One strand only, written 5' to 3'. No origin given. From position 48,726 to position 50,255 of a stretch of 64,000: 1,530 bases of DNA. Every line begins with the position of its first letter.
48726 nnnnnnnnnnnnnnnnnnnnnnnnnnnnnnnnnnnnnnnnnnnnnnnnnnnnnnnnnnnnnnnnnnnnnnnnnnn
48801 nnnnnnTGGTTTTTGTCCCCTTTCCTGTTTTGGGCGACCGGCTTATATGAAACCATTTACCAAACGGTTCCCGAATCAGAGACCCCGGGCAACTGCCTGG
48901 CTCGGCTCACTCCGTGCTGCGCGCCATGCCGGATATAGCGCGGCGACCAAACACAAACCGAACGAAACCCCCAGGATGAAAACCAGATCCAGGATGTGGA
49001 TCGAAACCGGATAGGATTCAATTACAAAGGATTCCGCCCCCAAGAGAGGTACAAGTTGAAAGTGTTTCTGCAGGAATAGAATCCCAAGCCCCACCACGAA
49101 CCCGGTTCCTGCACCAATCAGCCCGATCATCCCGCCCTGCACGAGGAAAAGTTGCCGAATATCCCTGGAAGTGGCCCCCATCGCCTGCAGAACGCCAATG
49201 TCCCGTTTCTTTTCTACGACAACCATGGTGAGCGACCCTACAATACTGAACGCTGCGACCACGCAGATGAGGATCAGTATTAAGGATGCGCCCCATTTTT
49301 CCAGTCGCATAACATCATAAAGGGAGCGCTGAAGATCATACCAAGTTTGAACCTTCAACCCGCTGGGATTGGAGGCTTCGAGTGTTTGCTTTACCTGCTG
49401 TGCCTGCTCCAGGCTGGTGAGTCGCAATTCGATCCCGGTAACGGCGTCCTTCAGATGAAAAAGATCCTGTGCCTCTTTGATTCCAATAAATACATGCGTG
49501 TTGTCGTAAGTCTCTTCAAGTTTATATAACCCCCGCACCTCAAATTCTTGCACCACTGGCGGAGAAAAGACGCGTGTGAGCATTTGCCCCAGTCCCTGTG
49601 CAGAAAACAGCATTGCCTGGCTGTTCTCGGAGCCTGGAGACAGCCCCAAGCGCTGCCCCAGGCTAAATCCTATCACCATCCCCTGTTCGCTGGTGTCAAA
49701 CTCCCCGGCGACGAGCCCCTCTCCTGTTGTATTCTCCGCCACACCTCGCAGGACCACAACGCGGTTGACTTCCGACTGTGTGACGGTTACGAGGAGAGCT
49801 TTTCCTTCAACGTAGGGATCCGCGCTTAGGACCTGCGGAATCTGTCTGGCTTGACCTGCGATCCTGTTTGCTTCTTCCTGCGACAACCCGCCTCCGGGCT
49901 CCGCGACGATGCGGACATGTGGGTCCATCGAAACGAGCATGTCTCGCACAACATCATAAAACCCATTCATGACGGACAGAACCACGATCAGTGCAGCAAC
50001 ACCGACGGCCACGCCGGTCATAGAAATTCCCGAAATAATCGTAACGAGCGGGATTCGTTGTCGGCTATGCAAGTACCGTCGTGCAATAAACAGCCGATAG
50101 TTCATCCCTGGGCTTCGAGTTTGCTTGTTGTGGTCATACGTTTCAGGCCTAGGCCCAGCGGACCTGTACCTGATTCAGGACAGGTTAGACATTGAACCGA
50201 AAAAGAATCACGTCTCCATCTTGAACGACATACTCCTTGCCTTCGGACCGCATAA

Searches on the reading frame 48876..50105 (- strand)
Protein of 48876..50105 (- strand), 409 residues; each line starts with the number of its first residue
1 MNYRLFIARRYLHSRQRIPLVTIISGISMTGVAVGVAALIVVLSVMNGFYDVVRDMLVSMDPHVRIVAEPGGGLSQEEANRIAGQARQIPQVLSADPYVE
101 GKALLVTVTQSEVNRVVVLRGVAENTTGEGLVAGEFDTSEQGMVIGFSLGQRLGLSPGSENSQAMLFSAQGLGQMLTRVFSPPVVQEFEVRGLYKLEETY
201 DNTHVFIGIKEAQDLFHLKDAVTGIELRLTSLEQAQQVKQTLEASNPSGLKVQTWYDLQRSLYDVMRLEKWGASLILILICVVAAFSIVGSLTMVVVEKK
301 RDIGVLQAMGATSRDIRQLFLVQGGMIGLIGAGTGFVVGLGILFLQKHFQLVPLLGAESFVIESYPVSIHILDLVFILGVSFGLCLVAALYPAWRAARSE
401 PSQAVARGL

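Call 11: search_protein_families(library=ncbifam, proteins=[window:48876-50105:-])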
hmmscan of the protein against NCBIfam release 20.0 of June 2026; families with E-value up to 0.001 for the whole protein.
window:48876-50105:- (409 aa): 9 families
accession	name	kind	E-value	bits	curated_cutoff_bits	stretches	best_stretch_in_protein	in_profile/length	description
TIGR02212.1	lolCE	equivalog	2.1e-83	280.5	362.45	1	4-405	3-408/411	lipoprotein-releasing ABC transporter permease subunit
NF008357.0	PRK11146.1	exception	4.1e-55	187.3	439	1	2-404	4-410/414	lipoprotein-releasing ABC transporter permease subunit LolE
TIGR02213.1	lolE_release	exception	7.5e-52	176.5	540.35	1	4-405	3-408/411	lipoprotein-releasing ABC transporter permease subunit LolE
NF008076.0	PRK10814.1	exception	5e-49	167.4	473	1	5-405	7-396/399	lipoprotein-releasing ABC transporter permease subunit LolC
TIGR03434.1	ADOP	subfamily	9.8e-12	43.8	622.3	1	224-404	630-799/803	ADOP family duplicated permease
NF038347.1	FtsX_Gpos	exception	5.5e-11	42.4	225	1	231-383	130-283/296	permease-like cell division protein FtsX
TIGR00439.2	FtsX_Gneg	equivalog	4.5e-10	39.2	255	1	231-392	129-286/292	permease-like cell division protein FtsX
NF038346.1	FtsX_actino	exception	7.4e-10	38.7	250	1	197-390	106-299/308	permease-like cell division protein FtsX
NF007826.0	PRK10535.1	equivalog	2.1e-05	23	966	1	275-407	527-647/648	macrolide ABC transporter ATP-binding protein/permease MacB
